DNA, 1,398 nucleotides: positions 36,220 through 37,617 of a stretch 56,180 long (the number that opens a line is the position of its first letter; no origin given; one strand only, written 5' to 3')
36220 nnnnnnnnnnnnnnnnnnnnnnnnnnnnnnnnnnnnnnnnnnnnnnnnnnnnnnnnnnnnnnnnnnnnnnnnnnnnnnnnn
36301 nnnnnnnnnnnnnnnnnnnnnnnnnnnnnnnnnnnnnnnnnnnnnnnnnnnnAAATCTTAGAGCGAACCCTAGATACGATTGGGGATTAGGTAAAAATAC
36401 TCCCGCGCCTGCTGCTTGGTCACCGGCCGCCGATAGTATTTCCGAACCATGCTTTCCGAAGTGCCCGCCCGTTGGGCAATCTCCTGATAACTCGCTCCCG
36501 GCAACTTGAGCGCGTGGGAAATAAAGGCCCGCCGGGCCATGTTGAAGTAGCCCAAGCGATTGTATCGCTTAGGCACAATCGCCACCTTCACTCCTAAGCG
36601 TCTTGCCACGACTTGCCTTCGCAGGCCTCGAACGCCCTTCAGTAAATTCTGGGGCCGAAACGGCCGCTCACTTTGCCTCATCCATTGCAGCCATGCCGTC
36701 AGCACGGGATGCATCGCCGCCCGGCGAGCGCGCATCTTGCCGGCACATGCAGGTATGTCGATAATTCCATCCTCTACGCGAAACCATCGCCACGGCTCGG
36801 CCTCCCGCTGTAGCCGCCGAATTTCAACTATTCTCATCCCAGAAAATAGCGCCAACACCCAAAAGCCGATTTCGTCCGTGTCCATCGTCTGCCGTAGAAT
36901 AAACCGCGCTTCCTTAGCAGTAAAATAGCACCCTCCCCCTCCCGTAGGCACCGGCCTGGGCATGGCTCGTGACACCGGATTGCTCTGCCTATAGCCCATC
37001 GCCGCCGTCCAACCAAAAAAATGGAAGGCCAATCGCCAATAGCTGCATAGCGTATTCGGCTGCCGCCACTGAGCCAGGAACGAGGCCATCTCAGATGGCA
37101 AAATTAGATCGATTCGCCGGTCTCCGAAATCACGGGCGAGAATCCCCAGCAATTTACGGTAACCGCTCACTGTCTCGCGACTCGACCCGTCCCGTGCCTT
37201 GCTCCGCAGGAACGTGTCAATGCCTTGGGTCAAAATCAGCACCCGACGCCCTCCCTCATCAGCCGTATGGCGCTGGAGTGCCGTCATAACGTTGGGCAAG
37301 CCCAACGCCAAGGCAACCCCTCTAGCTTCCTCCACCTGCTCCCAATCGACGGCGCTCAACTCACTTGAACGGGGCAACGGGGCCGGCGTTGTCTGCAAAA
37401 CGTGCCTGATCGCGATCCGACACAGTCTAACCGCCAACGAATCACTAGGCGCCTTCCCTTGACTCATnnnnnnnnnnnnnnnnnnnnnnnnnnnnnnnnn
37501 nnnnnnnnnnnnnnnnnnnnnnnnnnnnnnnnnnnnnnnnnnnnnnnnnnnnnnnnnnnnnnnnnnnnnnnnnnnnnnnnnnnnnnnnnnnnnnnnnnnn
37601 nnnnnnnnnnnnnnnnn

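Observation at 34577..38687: Three tandem paralogous tyrosine-recombinase-like genes with substituted catalytic histidines, the last fused to a GbsR-type wHTH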

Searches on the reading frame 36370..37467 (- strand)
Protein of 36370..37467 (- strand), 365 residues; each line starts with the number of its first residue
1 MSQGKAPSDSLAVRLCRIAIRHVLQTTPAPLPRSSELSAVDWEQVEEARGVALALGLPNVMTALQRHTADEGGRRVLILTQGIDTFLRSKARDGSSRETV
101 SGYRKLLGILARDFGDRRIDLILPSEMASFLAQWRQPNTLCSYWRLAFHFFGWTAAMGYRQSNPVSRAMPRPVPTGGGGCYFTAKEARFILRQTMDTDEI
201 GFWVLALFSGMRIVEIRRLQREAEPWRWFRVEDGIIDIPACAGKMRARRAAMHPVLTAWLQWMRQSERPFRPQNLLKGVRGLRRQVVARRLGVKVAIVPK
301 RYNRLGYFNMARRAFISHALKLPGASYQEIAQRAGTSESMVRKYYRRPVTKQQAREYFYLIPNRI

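Call 3: search_protein_families(library=pfam, proteins=[window:36370-37467:-], max_evalue=1)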
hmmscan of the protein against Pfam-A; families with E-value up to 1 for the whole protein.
window:36370-37467:- (365 aa): 7 families
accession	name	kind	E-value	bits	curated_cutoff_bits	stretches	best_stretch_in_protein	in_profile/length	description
PF08281.18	Sigma70_r4_2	-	0.00039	20.4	25.7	1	324-347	26-49/54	Sigma-70, region 4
PF13384.12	HTH_23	-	0.0028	17.9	24.6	1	312-347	7-40/50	Homeodomain-like domain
PF04545.22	Sigma70_r4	-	0.02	14.9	24.1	1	323-347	19-43/50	Sigma-70, region 4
PF13412.12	HTH_24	-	0.07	13.2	21.9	1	323-347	16-40/48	Winged helix-turn-helix DNA-binding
PF13560.12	HTH_31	-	0.079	13.7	27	0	276-294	13-27/64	Helix-turn-helix domain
PF13518.12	HTH_28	-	0.08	13.5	25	1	312-347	2-35/52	Helix-turn-helix domain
PF13404.12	HTH_AsnC-type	-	0.18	12.1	27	0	325-343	18-36/42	AsnC-type helix-turn-helix domain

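Call 4: search_protein_families(library=ncbifam, proteins=[window:36370-37467:-], max_evalue=1)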
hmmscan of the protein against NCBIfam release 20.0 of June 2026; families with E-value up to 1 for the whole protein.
window:36370-37467:- (365 aa): 8 families
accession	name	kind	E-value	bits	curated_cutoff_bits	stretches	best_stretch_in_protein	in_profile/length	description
NF008889.0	PRK11924.1-1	subfamily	0.00066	19.4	181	1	310-350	123-161/173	RNA polymerase sigma factor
NF009179.0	PRK12527.1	equivalog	0.002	18.2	162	1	311-347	110-144/159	RNA polymerase sigma factor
NF009175.0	PRK12523.1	equivalog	0.035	14.1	271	1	310-347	123-158/172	RNA polymerase sigma factor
TIGR02937.1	sigma70-ECF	superfamily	0.04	13.5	42.9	1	319-347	130-156/165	sigma-70 family RNA polymerase sigma factor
NF007232.0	PRK09651.1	subfamily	0.053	13.6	185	1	309-348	123-160/173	RNA polymerase sigma factor FecI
NF033546.1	transpos_IS21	equivalog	0.078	12.5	160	1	324-350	8-35/294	IS21 family transposase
NF041395.1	TranRegLrpA1_Halo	equivalog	0.1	12.6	250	1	325-346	20-41/142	HTH-type transcriptional regulator LrpA1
NF041727.1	ECF_sigma_FecI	equivalog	0.22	11.5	260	0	309-347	123-159/169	ferric citrate uptake sigma factor FecI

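Call 66: search_protein_families(library=phrogs, proteins=[window:36370-37467:-], max_evalue=0.001)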
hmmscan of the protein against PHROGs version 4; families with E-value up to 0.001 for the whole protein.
window:36370-37467:- (365 aa): 1 family
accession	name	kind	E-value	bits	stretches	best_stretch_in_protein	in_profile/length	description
phrog_1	-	integration and excision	4.3e-13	50.4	1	79-353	166-442/611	integrase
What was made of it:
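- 36370..37467 (-): g2, position-2 tyrosine recombinase, signature R-K-N-R-T-Y (complete apart from Thr at His-II). PHROG phrog_1 at 4e-13 (call 66).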

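Call 67: search_protein_families(library=padloc, proteins=[window:36370-37467:-], max_evalue=0.01)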
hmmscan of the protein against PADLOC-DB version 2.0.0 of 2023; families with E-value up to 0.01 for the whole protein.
window:36370-37467:- (365 aa): 1 family
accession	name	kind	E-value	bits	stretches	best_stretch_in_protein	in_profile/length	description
PDLC04133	mad1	-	0.0084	14.4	0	326-347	7-28/60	mads_1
